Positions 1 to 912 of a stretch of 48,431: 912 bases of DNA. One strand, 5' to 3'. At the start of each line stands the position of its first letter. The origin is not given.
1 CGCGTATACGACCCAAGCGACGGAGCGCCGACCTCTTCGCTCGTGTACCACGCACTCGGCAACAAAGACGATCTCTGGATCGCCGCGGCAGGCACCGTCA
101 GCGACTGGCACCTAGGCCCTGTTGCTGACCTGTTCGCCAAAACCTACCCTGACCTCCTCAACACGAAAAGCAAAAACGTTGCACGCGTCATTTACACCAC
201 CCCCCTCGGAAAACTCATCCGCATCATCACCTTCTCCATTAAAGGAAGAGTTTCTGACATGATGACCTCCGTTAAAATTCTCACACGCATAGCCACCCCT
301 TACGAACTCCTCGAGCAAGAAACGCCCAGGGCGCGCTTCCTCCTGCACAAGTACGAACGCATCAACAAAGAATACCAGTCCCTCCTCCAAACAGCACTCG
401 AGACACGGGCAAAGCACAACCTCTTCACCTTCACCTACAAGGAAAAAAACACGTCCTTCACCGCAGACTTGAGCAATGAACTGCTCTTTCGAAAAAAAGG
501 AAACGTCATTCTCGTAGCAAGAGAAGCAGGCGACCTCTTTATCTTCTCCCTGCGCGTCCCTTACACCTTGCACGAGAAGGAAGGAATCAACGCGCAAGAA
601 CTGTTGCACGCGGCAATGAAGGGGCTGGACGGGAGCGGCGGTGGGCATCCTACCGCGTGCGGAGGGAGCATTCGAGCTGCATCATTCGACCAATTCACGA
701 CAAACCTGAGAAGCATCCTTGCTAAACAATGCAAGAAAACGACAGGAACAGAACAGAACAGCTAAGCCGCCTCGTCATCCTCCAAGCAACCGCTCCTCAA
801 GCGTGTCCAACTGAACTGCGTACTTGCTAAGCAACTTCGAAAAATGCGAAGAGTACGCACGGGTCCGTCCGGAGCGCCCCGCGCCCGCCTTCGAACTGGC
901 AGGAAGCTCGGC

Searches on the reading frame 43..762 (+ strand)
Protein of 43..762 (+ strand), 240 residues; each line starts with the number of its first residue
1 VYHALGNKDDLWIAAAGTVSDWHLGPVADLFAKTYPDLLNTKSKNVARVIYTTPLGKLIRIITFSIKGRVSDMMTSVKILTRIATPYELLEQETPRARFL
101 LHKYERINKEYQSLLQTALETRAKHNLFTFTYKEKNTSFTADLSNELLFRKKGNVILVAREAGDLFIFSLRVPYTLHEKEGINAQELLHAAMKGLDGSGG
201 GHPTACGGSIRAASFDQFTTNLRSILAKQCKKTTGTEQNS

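Call 85: search_protein_families(library=pfam, proteins=[window:43-762:+], max_evalue=0.001)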
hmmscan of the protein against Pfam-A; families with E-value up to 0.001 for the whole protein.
window:43-762:+ (240 aa): 1 family
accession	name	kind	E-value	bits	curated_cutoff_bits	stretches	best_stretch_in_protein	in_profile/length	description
PF02272.25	DHHA1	-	8.3e-11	42.7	25.9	1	141-227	19-101/102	DHHA1 domain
